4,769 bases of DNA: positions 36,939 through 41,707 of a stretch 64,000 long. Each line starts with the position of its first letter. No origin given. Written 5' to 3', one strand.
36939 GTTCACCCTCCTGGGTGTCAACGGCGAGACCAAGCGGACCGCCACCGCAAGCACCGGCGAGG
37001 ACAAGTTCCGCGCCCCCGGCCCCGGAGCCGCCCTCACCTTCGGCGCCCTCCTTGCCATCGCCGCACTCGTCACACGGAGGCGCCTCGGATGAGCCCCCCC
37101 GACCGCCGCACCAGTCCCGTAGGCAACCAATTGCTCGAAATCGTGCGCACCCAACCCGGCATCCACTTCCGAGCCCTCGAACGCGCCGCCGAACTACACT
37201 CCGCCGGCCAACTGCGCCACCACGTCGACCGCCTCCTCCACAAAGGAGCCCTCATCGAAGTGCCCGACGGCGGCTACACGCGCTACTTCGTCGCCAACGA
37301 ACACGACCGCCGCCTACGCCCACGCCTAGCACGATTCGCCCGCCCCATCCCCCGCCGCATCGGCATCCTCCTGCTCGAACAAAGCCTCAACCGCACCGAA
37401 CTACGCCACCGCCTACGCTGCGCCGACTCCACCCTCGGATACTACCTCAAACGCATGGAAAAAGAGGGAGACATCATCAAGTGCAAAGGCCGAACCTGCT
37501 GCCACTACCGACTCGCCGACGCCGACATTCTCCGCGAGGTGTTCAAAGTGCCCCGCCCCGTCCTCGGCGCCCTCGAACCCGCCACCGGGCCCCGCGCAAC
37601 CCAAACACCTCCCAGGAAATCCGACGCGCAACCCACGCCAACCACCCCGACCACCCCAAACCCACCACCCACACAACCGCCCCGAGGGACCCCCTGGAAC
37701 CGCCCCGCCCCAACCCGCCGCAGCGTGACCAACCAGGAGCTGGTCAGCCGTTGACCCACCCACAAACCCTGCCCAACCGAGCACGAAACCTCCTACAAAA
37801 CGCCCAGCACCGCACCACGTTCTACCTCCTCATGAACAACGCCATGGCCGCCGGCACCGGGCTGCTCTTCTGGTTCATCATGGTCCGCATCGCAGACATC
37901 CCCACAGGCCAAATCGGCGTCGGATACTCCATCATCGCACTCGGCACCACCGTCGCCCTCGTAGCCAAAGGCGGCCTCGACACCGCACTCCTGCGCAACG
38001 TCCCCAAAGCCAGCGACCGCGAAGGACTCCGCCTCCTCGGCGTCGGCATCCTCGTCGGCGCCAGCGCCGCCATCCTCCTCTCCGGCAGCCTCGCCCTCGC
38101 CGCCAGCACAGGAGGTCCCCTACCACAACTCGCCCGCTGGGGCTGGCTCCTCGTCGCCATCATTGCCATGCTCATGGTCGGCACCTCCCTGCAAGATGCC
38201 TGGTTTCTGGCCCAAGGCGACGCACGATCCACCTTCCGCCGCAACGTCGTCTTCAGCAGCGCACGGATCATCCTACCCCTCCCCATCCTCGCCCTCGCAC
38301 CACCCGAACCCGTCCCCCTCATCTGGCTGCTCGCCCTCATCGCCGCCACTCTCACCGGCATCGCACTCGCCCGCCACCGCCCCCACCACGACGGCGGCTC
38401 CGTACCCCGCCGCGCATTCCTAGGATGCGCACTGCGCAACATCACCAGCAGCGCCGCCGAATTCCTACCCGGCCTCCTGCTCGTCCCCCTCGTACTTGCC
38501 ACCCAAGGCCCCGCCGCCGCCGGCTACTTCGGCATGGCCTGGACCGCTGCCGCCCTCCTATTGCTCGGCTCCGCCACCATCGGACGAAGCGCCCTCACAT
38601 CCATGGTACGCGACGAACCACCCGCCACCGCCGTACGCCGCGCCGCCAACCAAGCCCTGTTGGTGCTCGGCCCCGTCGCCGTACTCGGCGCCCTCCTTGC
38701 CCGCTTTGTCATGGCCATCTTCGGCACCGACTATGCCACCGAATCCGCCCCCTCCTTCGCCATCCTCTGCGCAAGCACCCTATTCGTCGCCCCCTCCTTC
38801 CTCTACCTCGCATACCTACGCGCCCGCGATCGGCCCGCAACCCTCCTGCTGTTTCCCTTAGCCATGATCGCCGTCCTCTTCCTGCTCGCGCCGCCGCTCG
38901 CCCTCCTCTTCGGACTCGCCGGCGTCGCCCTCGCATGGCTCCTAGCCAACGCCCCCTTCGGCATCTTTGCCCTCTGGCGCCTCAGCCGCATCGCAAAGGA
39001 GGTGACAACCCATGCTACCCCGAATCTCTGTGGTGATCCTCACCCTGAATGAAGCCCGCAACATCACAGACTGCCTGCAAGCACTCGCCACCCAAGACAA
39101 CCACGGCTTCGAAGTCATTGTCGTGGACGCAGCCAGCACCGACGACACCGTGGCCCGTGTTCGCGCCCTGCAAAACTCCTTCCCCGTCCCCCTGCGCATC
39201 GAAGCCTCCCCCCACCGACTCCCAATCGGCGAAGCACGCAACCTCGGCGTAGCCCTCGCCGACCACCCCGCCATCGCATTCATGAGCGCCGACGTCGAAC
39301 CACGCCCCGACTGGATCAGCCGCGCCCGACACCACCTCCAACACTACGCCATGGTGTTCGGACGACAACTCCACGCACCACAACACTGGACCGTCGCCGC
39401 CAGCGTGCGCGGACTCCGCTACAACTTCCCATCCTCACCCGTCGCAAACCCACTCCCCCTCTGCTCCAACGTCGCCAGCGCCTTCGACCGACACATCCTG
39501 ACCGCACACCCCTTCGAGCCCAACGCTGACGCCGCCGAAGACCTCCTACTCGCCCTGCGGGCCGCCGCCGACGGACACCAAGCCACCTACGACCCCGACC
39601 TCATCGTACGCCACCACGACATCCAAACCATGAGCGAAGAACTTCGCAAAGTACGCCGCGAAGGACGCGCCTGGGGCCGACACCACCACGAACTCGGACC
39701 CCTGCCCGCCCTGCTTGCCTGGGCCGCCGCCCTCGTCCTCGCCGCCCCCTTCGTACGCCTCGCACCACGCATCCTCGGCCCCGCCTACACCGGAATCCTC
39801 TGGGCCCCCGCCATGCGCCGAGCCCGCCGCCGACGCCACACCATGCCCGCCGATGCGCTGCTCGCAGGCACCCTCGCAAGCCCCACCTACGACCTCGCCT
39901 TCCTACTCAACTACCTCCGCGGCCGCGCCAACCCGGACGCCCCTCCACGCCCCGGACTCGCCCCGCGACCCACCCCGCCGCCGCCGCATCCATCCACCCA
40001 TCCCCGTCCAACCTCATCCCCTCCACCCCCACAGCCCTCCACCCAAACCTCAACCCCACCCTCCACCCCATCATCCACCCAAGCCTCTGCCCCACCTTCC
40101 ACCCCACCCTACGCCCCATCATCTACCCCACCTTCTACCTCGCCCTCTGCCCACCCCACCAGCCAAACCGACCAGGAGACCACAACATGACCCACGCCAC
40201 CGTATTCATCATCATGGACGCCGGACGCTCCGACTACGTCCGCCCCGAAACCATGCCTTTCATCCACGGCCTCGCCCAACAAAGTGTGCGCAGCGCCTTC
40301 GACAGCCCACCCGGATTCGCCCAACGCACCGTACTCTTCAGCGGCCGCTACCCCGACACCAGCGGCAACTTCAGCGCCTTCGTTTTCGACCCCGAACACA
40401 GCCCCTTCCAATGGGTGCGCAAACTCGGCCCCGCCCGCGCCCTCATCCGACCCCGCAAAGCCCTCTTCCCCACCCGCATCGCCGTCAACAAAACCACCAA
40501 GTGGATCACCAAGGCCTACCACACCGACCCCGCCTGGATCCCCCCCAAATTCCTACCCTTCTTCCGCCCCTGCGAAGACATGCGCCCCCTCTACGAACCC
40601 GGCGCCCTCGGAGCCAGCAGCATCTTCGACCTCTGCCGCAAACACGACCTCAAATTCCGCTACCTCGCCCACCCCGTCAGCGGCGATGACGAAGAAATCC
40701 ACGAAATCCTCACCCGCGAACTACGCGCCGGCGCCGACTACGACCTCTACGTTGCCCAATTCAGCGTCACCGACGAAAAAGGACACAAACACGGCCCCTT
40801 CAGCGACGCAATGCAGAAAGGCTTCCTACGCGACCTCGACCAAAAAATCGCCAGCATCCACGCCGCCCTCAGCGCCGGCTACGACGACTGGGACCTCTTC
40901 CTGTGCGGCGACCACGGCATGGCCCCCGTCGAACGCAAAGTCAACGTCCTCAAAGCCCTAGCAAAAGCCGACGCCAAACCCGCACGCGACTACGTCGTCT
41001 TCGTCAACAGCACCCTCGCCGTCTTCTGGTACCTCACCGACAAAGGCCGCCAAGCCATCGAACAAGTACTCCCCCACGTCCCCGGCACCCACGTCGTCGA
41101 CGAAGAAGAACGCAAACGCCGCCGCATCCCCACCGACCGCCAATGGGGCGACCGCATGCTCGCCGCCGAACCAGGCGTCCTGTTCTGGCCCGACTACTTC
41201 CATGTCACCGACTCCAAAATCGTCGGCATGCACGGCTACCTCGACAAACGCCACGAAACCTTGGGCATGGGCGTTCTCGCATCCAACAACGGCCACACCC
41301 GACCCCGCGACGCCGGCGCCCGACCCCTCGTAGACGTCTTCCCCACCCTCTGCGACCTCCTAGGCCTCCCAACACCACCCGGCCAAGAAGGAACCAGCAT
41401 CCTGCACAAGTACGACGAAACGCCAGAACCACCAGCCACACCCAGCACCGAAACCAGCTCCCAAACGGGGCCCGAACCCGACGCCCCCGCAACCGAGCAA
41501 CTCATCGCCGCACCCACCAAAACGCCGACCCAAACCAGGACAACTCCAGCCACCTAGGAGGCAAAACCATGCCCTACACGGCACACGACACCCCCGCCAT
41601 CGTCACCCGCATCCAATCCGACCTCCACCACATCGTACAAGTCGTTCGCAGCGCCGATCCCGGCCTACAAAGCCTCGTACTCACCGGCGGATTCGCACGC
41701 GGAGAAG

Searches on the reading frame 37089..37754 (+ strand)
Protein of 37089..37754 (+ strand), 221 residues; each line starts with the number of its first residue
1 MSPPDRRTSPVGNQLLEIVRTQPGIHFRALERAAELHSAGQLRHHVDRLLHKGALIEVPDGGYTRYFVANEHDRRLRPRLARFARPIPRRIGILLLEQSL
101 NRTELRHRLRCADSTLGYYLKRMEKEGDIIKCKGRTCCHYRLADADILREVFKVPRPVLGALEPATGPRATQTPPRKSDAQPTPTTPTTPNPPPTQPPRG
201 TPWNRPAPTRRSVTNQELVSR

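Call 32: search_protein_families(library=pfam, proteins=[window:37089-37754:+], max_evalue=0.01)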
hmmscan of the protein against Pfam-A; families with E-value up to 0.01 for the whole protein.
window:37089-37754:+ (221 aa): 1 family
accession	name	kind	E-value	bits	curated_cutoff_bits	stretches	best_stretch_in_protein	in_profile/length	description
PF24266.1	HTH_HVO_0163_N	-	1.5e-13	51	31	1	14-73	6-63/70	HVO_0163, N-terminal HTH domain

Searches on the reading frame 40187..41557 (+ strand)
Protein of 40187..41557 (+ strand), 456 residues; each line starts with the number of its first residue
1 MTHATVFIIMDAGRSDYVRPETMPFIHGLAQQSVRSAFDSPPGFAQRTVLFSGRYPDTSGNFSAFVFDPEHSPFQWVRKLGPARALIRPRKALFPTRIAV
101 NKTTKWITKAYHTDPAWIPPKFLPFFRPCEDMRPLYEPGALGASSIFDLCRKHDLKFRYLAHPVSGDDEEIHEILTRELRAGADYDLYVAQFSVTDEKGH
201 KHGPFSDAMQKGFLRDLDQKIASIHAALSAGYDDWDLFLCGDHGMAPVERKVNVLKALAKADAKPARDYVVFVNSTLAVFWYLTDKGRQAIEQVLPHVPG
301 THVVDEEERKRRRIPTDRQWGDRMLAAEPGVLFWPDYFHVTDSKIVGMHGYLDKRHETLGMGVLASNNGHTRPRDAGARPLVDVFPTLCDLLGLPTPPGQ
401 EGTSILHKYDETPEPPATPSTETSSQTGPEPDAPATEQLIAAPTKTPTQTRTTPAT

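Call 17: search_protein_families(library=ncbifam, proteins=[window:40187-41557:+], max_evalue=0.01)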
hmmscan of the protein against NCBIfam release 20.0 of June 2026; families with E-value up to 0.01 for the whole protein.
window:40187-41557:+ (456 aa): 1 family
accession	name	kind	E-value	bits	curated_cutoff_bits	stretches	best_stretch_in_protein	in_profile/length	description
NF042991.1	alk_phos_PafA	equivalog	1.1e-07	30.7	650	1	176-253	294-372/554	alkaline phosphatase PafA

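Call 32: search_protein_families(library=pfam, proteins=[window:40187-41557:+], max_evalue=0.01)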
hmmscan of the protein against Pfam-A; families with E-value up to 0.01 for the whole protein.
window:40187-41557:+ (456 aa): 1 family
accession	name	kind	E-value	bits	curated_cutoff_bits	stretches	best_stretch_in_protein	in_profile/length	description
PF01663.27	Phosphodiest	-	2.4e-18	67.3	23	1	5-351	1-341/342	Type I phosphodiesterase / nucleotide pyrophosphatase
